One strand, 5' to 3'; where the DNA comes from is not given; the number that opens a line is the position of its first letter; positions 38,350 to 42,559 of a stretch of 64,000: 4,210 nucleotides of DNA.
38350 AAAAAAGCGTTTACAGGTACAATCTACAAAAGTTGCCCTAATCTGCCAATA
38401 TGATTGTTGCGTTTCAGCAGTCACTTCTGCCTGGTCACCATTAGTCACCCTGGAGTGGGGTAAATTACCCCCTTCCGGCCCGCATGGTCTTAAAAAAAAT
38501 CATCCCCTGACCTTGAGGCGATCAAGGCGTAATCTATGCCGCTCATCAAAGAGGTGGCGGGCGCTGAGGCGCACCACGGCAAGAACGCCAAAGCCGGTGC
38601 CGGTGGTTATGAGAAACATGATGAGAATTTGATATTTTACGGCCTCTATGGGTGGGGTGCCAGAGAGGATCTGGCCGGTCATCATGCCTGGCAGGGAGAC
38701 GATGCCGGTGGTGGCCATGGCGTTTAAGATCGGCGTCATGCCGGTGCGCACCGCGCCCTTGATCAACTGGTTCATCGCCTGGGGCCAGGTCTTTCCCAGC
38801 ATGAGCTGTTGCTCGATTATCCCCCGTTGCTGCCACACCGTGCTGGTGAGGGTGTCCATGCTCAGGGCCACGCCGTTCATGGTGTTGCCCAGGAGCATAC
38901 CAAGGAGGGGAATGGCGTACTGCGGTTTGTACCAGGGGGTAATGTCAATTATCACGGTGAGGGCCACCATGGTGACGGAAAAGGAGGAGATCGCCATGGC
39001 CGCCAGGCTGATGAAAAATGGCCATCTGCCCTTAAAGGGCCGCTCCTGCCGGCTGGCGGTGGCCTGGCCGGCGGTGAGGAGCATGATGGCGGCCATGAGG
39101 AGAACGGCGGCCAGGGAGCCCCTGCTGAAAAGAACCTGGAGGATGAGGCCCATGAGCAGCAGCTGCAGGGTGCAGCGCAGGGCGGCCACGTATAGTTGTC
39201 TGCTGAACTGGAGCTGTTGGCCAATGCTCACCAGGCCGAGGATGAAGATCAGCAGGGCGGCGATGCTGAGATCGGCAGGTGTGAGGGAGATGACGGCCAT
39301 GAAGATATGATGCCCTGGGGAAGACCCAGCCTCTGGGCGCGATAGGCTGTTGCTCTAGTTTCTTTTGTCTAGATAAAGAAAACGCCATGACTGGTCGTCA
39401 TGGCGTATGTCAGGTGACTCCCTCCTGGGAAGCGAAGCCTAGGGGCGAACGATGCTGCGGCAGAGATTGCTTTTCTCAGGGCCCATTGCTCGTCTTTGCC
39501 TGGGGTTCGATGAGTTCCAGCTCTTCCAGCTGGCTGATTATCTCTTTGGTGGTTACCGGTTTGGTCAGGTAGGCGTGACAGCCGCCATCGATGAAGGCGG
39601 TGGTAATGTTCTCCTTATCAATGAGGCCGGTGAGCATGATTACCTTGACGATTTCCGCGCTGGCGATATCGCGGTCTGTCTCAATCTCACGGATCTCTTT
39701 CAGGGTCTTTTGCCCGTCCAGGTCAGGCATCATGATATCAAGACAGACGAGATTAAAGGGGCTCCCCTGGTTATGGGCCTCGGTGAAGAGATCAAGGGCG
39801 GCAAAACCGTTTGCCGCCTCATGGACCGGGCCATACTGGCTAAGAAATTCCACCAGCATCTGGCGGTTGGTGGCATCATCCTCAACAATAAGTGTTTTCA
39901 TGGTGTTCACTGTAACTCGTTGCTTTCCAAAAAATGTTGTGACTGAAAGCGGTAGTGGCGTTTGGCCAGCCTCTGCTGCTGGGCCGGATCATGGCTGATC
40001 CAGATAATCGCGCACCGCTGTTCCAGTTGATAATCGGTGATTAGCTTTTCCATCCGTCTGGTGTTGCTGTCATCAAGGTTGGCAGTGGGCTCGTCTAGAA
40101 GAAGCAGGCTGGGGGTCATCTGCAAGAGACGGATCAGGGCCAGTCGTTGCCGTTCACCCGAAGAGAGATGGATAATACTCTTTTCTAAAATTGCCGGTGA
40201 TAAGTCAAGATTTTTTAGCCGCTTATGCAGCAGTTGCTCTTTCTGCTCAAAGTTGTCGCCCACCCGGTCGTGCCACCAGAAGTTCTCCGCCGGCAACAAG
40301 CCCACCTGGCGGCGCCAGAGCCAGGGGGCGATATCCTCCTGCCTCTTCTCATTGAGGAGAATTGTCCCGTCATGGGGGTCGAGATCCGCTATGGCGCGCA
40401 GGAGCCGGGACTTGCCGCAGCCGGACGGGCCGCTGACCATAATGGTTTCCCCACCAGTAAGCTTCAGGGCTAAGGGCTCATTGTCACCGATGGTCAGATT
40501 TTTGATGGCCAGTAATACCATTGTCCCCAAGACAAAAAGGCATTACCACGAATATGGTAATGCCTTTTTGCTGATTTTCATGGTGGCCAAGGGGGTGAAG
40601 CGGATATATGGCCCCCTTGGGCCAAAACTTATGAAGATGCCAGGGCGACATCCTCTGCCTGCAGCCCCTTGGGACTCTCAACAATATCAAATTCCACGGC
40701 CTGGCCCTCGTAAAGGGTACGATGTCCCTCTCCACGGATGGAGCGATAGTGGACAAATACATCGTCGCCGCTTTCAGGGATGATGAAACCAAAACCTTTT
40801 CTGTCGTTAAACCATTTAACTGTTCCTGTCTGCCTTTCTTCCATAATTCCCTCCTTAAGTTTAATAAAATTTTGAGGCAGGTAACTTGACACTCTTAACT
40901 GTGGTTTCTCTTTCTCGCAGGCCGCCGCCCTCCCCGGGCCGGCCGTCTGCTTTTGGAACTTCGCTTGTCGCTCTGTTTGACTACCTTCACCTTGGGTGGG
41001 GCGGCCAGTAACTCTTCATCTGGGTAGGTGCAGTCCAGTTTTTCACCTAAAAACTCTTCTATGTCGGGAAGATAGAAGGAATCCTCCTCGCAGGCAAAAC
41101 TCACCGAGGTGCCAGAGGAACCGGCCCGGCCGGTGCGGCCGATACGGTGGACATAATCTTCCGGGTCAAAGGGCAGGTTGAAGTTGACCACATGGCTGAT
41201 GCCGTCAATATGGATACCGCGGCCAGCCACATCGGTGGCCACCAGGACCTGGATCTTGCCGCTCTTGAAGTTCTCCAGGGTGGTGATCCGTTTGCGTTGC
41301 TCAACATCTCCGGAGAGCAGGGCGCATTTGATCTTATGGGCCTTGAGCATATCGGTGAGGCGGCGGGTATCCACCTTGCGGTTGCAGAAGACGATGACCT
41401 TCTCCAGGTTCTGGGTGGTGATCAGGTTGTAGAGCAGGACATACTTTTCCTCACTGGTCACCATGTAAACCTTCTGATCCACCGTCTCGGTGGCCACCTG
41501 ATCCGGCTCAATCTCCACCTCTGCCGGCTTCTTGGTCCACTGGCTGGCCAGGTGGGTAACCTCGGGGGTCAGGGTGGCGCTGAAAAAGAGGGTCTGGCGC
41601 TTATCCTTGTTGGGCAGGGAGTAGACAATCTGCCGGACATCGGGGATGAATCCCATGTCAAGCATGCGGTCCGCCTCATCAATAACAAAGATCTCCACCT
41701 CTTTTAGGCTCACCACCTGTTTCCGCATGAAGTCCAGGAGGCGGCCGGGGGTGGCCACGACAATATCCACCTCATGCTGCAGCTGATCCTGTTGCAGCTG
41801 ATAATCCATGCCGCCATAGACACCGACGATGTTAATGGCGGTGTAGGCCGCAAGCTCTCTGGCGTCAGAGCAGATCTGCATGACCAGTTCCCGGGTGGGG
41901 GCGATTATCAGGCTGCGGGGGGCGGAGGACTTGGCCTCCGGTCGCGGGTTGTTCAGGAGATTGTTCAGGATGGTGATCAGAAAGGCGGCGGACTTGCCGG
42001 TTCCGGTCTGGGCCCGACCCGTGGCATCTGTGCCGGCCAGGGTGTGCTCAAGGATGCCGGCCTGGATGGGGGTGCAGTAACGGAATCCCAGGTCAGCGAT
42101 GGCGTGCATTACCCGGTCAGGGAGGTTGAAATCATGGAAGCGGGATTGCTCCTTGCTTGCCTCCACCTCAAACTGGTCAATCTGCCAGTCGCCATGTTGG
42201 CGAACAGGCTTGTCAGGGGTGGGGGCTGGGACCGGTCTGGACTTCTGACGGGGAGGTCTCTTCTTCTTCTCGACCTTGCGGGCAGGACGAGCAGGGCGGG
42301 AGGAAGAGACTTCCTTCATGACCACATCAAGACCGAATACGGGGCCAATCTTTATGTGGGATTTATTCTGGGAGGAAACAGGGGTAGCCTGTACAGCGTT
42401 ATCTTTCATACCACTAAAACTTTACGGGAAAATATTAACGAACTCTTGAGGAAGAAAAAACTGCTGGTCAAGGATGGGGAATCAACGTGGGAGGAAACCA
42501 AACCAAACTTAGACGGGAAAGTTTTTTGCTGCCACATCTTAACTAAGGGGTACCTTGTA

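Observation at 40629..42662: cGAMP-type GEMM-I riboswitch controlling a DEAD-box helicase plus cold-shock protein operon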

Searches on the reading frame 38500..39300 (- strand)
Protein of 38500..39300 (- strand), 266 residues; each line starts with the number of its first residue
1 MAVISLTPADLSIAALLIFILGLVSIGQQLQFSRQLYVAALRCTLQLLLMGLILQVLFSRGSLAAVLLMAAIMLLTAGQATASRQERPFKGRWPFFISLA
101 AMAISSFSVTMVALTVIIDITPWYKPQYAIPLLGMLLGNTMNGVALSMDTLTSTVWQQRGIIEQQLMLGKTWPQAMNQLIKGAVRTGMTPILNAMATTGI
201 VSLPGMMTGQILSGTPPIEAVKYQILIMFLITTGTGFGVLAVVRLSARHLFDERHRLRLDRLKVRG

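Call 8: search_protein_families(library=pfam, proteins=[window:38500-39300:-])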
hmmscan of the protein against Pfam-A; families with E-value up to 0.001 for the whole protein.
window:38500-39300:- (266 aa): 1 family
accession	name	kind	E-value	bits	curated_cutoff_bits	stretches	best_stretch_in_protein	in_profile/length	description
PF03649.18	UPF0014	-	1e-81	274.3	22.6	1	9-251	2-242/242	Uncharacterised protein family (UPF0014)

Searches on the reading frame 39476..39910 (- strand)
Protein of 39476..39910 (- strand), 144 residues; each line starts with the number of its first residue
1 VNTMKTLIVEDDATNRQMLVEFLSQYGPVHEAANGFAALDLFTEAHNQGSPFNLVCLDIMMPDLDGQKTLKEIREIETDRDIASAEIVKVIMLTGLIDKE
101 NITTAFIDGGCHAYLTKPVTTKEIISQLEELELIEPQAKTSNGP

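Call 8: search_protein_families(library=pfam, proteins=[window:39476-39910:-])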
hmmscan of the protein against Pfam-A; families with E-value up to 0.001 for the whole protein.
window:39476-39910:- (144 aa): 1 family
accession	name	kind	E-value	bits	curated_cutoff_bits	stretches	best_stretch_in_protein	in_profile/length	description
PF00072.30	Response_reg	-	3.6e-18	66.2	30.2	1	7-128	2-110/111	Response regulator receiver domain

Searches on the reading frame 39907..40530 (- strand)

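Call 8: search_protein_families(library=pfam, proteins=[window:39907-40530:-])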
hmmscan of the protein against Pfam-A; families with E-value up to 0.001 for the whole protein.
window:39907-40530:- (207 aa): 5 families
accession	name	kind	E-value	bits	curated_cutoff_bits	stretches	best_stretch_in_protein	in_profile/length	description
PF00005.33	ABC_tran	-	2.6e-24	86.8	25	1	20-150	4-137/137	ABC transporter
PF02463.25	SMC_N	-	7.4e-07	29.3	40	0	113-188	135-205/220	RecF/RecN/SMC N terminal domain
PF13304.12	AAA_21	-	1.5e-06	28.9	27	0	121-182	237-300/304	AAA domain, putative AbiEii toxin, Type IV TA system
PF13191.12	AAA_16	-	1.3e-05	26.2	32.6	1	27-168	24-160/167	AAA ATPase domain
PF13401.12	AAA_22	-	0.00042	21.1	27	0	29-65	7-45/130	AAA domain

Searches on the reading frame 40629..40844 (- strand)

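Call 8: search_protein_families(library=pfam, proteins=[window:40629-40844:-])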
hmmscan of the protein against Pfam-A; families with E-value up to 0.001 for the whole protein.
window:40629-40844:- (71 aa): 2 families
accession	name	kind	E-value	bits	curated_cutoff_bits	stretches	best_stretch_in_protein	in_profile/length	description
PF00313.28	CSD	-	3.3e-27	94.6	27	1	6-67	2-64/66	'Cold-shock' DNA-binding domain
PF08206.17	OB_RNB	-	0.0004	20.4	24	1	15-36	7-29/58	Ribonuclease B OB domain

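Call 41: search_protein_families(library=ncbifam, proteins=[window:40629-40844:-], max_evalue=0.001)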
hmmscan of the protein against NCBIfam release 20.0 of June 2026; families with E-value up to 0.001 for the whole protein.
window:40629-40844:- (71 aa): 11 families
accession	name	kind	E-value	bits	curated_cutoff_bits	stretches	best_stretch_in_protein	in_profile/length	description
NF049933.1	TransAntitermCspE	equivalog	2.2e-29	101.4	120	1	4-67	3-67/69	transcription antiterminator/RNA stability regulator CspE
TIGR02381.1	cspD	equivalog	4.3e-23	81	115.4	1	5-66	2-64/68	cold shock domain-containing protein CspD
NF007062.0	PRK09507.1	subfamily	2.4e-22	78.6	133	1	6-66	5-66/69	transcription antiterminator/RNA stability regulator CspE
NF011574.0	PRK14998.1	equivalog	4.1e-22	78.2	147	1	5-63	2-61/73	cold shock-like protein CspD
NF008190.0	PRK10943.1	subfamily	1.7e-21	75.9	137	1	6-66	5-66/69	cold shock-like protein CspC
NF007405.0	PRK09937.1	equivalog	2.3e-21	75.8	152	1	6-64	3-62/74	cold shock-like protein CspD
NF007679.0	PRK10354.1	subfamily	6.2e-20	71.3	130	1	1-66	1-67/70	RNA chaperone/antiterminator CspA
NF007378.0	PRK09890.1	equivalog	1.7e-18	66.6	144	1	1-66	1-67/70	cold shock protein CspG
NF038236.1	retron_eff_Se72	equivalog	8.1e-17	60.9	82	1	7-67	1-60/62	retron Se72 family effector protein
NF012007.0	PRK15463.1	subfamily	6e-07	29.2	111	1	1-68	1-69/70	cold shock-like protein CspF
NF012008.0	PRK15464.1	equivalog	3.2e-06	27.2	141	1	1-68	1-69/70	cold shock-like protein CspH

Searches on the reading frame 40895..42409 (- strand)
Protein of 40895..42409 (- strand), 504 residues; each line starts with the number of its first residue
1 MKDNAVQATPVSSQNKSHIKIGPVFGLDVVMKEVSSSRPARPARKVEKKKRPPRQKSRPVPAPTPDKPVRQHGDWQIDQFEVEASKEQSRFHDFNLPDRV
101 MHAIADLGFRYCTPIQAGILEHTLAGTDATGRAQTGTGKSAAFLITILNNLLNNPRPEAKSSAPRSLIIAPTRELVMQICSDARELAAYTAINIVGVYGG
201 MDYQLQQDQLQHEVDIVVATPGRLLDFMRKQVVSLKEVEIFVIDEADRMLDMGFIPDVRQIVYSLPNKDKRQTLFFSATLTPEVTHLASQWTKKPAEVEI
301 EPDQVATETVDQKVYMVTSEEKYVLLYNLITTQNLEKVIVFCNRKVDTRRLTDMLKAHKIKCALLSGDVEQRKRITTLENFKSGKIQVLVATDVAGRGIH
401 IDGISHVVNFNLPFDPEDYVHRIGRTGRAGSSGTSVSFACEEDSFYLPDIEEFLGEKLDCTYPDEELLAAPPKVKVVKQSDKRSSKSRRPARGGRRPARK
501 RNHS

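Call 7: find_related_loci(query=window:40895-42409:-, collection=genome_contigs, flank=3000)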
Query window:40895-42409:- (504 aa) in genome_contigs; peptide patterns used: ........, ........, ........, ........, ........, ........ (x = any residue, [..] = any of these).
85 stretches matched a pattern; 57 encode a relative of the query (tblastn E <= 1e-3); 57 distinct loci.
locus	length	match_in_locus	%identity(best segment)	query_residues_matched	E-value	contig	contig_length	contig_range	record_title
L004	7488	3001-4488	74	1-503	0e+0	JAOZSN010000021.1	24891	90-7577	MAG: Deltaproteobacteria bacterium isolate GMC6.metabat2.200 GMC6_1269_length_24891_cov_6.791512, whole genome shotgun s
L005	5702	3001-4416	62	1-454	0e+0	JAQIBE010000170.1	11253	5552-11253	MAG: Desulfobulbaceae bacterium isolate GH16 k119_352100, whole genome shotgun sequence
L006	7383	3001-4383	55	38-502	8e-172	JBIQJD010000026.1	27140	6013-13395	MAG: Ignavibacteriales bacterium isolate mag.122f NODE_2323_length_27140, whole genome shotgun sequence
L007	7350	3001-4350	58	41-480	4e-170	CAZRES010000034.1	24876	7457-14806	MAG TPA_asm: uncultured Desulfobacteraceae bacterium isolate SRP332253_co2_39 genome assembly, contig: NODE_1853_length_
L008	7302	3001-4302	60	34-468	3e-169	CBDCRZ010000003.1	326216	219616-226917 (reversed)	MAG: Sansalvadorimonas sp. isolate b305b66b-9b52-44f6-b603-abdbb932d1d5 genome assembly, contig: contig_3, whole genome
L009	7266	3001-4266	59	75-496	8e-167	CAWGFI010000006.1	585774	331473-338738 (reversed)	MAG: uncultured delta proteobacterium isolate MFD05684.bin.2.29 genome assembly, contig: contig_113704, whole genome sho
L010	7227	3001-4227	61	64-471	1e-166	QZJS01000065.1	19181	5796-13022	MAG: Desulfobacteraceae bacterium isolate SURF_33 Ga0104751_1004242, whole genome shotgun sequence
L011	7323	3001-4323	58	23-468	5e-166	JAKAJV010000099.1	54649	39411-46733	MAG: Bacteroidetes bacterium isolate WY4.bin22 NODE_648_length_54649_cov_2.114614, whole genome shotgun sequence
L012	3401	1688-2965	57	41-472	6e-174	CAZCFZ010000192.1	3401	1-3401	MAG TPA_asm: uncultured Ignavibacteriaceae bacterium isolate binchicken_co163_392 genome assembly, contig: NODE_56723_le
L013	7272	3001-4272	57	74-504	1e-163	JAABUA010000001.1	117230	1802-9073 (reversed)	MAG: Desulfobacteraceae bacterium isolate S25.Bin074 NODE_1_length_117230_cov_6.57687, whole genome shotgun sequence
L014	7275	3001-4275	57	43-472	8e-159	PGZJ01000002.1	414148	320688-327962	MAG: Gammaproteobacteria bacterium HGW-Gammaproteobacteria-11 08E140C01_10kDa_scaffold_9, whole genome shotgun sequence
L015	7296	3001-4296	55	35-468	3e-157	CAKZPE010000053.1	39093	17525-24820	MAG TPA_asm: uncultured Oceanospirillaceae bacterium isolate ERR2094167_bin.125_CONCOCT_v1.1_MAG genome assembly, contig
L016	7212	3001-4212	58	69-469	5e-157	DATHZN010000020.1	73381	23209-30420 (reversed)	MAG TPA_asm: Marinobacterium sp. isolate SMAG_U16239 k141_137487, whole genome shotgun sequence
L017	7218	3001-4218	55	51-468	9e-155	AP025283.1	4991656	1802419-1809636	Aliamphritea spongicola JCM 16668 DNA, complete genomee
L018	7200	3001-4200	58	75-471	1e-154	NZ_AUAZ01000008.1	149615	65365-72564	Marinobacterium litorale DSM 23545 G403DRAFT_scaffold00008.8_C, whole genome shotgun sequence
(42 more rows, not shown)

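Call 8: search_protein_families(library=pfam, proteins=[window:40895-42409:-])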
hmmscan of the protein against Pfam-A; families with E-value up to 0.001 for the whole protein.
window:40895-42409:- (504 aa): 3 families
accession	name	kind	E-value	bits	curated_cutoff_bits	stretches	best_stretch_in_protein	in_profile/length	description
PF00270.35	DEAD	-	4.2e-47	160.4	26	1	113-284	1-164/167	DEAD/DEAH box helicase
PF00271.37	Helicase_C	-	2.1e-33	115.3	23.5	1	322-430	2-110/110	Helicase conserved C-terminal domain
PF04851.21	ResIII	-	1.1e-06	29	22.5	1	133-280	30-162/164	Type III restriction enzyme, res subunit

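Call 41: search_protein_families(library=ncbifam, proteins=[window:40895-42409:-], max_evalue=0.001)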
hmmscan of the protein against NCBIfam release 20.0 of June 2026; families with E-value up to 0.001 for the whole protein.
window:40895-42409:- (504 aa): 37 families (the best 25 are shown)
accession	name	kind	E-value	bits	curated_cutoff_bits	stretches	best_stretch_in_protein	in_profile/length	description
NF002340.1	PRK01297.1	equivalog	1.3e-165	550.7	564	1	89-458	1-372/372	ATP-dependent RNA helicase RhlB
NF003419.0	PRK04837.1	equivalog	4.8e-129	430.8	588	1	88-493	8-415/424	ATP-dependent RNA helicase RhlB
NF003390.0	PRK04537.1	equivalog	3.1e-118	396.3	732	1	90-479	10-401/572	ATP-dependent RNA helicase RhlB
NF053631.1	RNA_helic_CshA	equivalog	9.3e-114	380.6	646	1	91-463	1-365/434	degradosome RNA helicase CshA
NF008394.0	PRK11192.1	equivalog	6.2e-110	368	507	1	89-487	3-401/441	ATP-dependent RNA helicase SrmB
NF008744.0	PRK11776.1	equivalog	3e-106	355.7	524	1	88-463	3-370/460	ATP-dependent RNA helicase DbpA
NF007882.0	PRK10590.1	equivalog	4.3e-101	339.1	743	1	91-495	3-408/456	ATP-dependent RNA helicase RhlE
NF053710.1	RNA_heli_RhlE2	exception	3.2e-97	326.5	925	1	93-495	5-406/635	RNA helicase RhlE2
NF053711.1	RNA_heli_RhlE1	exception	4e-95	319.1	750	1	91-461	3-370/434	RNA helicase RhlE1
NF053636.1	DDHlcsCsdAPsy1082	equivalog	2.8e-92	309.9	890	1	90-495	4-396/512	DEAD/DEAH box helicase CsdA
NF008642.0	PRK11634.1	equivalog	5.8e-83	279.4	989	1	88-468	5-379/628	DEAD/DEAH family ATP-dependent RNA helicase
TIGR01389.1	recQ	equivalog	3.8e-19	68.5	640.2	1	108-443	10-332/591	DNA helicase RecQ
NF010337.0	PRK13766.1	equivalog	7e-19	67.4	610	2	325-431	356-470/781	Hef nuclease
TIGR00614.1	recQ_fam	subfamily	1.8e-14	53.4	219.8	1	298-445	184-336/470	RecQ family ATP-dependent DNA helicase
NF008279.0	PRK11057.1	equivalog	7.6e-14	51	1015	1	107-444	21-345/608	ATP-dependent DNA helicase RecQ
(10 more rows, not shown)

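Call 42: search_solved_structures(query=window:40895-42409:-, max_evalue=1e-40)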
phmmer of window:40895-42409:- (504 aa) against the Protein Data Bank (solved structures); distinct sequences matched with E-value up to 1e-40: 95 (the best 60 are shown).
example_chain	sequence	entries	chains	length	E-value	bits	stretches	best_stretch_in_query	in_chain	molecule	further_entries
5ivl_B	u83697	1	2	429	7.9e-77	262.2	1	90-463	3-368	DEAD-box ATP-dependent RNA helicase CshA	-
7pli_A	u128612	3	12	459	2.4e-72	247.4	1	96-463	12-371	ATP-dependent RNA helicase DbpA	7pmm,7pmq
4d25_A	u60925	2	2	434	3.5e-71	243.6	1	90-464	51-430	BMVLG PROTEIN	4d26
2db3_A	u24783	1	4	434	4.5e-69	236.6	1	90-454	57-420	ATP-dependent RNA helicase vasa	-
4nho_A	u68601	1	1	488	2.7e-67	230.7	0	269-458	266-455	Probable ATP-dependent RNA helicase DDX23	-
3jcr_F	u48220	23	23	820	9.1e-67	229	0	269-459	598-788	hPrp28 | Probable ATP-dependent RNA helicase DDX23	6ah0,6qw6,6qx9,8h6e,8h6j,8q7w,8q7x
8ark_A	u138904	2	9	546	3.6e-65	223.7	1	86-444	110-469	ATP-dependent RNA helicase DBP2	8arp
5dtu_A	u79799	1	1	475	5.2e-65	223.2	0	268-466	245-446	Prp28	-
4kbf_A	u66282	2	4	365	1e-64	222.2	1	90-437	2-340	Heat resistant RNA dependent ATPase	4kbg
6y50_p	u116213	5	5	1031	1.3e-63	218.6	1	98-468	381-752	Probable ATP-dependent RNA helicase DDX46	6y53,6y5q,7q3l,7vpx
7evo_E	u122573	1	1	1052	1.3e-63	218.6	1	98-468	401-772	RNA helicase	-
1hv8_A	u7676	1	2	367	3e-63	217.4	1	87-443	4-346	PUTATIVE ATP-DEPENDENT RNA HELICASE MJ0669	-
6o5f_A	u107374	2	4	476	3.2e-63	217.3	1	90-456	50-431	ATP-dependent RNA helicase DDX3X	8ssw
2i4i_A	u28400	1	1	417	3.6e-63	217.1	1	91-454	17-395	ATP-dependent RNA helicase DDX3X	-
7liu_A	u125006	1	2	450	3.8e-63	217.1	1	90-454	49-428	ATP-dependent RNA helicase DDX3X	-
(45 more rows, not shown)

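Call 68: find_homologous_proteins(query=window:40895-42409:-, max_evalue=1e-150)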
Query window:40895-42409:- (504 aa): 2810 proteins with E <= 1e-150 among 8000 candidates; the best 120 are listed.
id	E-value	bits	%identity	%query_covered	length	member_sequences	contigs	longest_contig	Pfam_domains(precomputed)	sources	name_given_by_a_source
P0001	0.0e+0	1068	100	94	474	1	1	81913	PF00270.36,PF00271.38,PF04851.22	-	-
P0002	3.3e-206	704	66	94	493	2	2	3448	PF00270.36,PF00271.38,PF04851.22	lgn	-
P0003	3.7e-204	697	63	99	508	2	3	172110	PF00270.36,PF00271.38,PF04851.22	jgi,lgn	jgi:ATP-dependent RNA helicase RhlB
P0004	5.5e-204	696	64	99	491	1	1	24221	PF00270.36,PF00271.38,PF04851.22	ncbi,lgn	ncbi:MAG: DEAD/DEAH box helicase [Thermodesulfobacteriota bacterium]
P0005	2.7e-203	694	64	99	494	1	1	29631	PF00270.36,PF00271.38,PF04851.22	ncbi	-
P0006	3.0e-203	694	65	99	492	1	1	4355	PF00270.36,PF00271.38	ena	-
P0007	4.2e-203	693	63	95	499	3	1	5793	PF00270.36,PF00271.38,PF04851.22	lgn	-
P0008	4.9e-202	690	64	94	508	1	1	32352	PF00270.36,PF00271.38,PF04851.22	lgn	-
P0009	2.0e-201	688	64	99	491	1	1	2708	PF00270.36,PF00271.38,PF04851.22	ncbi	-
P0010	9.6e-199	679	63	96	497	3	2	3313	PF00270.36,PF00271.38,PF04851.22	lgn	-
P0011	1.6e-198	678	71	79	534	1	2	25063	PF00270.36,PF00271.38,PF04851.22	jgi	jgi:ATP-dependent RNA helicase RhlB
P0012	3.2e-198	677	66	88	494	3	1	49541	PF00270.36,PF00271.38,PF04851.22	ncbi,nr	ncbi:MAG: DEAD/DEAH box helicase [Desulfurivibrionaceae bacterium]|nr:DEAD/DEAH box helicase [Desulf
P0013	7.2e-198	676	62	99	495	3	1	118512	PF00270.36,PF00271.38,PF04851.22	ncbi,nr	ncbi:MAG: ATP-dependent RNA helicase RhlB [Desulfobulbaceae bacterium]|nr:MAG: ATP-dependent RNA hel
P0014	4.7e-197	674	62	97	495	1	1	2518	PF00270.36,PF00271.38,PF04851.22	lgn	-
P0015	1.6e-196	672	68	85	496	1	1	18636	PF00270.36,PF00271.38,PF04851.22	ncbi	-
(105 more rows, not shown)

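Call 69: find_encoding_contigs(protein=P0011, flank=2500, max_places=2)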
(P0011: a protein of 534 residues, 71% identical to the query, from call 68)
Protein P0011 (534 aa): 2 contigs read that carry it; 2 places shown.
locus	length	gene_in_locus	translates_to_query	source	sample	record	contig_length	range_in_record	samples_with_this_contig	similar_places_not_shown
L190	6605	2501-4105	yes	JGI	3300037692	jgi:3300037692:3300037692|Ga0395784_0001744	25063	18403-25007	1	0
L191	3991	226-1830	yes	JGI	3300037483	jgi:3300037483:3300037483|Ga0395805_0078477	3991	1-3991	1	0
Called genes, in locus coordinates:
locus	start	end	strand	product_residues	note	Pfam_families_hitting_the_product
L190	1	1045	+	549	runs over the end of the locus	PF02463:SMC_N, PF13175:AAA_15 (faint), PF13476:AAA_23, PF13304:AAA_21 (faint)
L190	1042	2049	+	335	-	PF02568:ThiI, PF18297:NFACT-R_2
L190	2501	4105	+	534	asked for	PF00270:DEAD, PF04851:ResIII (faint), PF00271:Helicase_C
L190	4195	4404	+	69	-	PF00313:CSD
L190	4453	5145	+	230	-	PF02463:SMC_N (faint), PF00005:ABC_tran, PF13304:AAA_21 (faint)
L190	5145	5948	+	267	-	PF03649:UPF0014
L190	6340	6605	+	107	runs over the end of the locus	?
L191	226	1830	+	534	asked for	PF00270:DEAD, PF04851:ResIII (faint), PF00271:Helicase_C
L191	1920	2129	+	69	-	PF00313:CSD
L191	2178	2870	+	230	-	PF02463:SMC_N (faint), PF00005:ABC_tran, PF13304:AAA_21 (faint)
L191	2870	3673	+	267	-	PF03649:UPF0014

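Call 70: find_encoding_contigs(protein=P0015, flank=2500, max_places=2)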
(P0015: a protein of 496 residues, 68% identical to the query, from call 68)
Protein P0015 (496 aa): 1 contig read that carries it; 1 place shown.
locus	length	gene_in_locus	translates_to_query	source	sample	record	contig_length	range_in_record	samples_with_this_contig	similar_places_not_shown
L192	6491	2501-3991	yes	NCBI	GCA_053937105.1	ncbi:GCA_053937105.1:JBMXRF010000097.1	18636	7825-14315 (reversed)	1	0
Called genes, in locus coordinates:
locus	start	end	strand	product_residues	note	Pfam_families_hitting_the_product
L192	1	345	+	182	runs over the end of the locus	PF01871:AMMECR1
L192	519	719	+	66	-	-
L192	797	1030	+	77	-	-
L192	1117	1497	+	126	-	-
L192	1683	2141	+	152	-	-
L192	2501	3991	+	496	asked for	PF00270:DEAD, PF04851:ResIII, PF00271:Helicase_C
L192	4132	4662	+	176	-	PF00160:Pro_isomerase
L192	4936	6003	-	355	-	PF00022:Actin (weak), PF06723:MreB_Mbl, PF25229:Salactin (weak), PF25216:Volactin (weak)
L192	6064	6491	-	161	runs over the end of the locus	-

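Call 71: find_encoding_contigs(protein=P0003, flank=2500, max_places=2)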
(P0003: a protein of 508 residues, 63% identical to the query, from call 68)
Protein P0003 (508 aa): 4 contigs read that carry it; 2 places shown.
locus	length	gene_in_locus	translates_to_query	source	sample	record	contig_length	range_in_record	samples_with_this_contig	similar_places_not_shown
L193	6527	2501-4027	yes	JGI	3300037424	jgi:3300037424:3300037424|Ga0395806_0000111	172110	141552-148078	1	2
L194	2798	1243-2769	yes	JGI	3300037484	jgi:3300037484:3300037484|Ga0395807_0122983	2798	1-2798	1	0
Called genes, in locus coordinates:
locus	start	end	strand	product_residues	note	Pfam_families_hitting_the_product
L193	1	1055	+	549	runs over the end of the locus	PF02463:SMC_N, PF13175:AAA_15 (weak), PF13476:AAA_23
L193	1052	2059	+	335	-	PF02568:ThiI, PF18297:NFACT-R_2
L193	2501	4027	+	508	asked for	PF00270:DEAD, PF04851:ResIII (weak), PF00271:Helicase_C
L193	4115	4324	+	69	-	PF00313:CSD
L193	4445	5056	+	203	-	PF02463:SMC_N (faint), PF00005:ABC_tran, PF13304:AAA_21 (faint)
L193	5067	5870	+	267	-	PF03649:UPF0014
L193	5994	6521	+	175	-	PF00160:Pro_isomerase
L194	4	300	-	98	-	-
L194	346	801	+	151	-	PF18297:NFACT-R_2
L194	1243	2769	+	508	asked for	PF00270:DEAD, PF04851:ResIII (weak), PF00271:Helicase_C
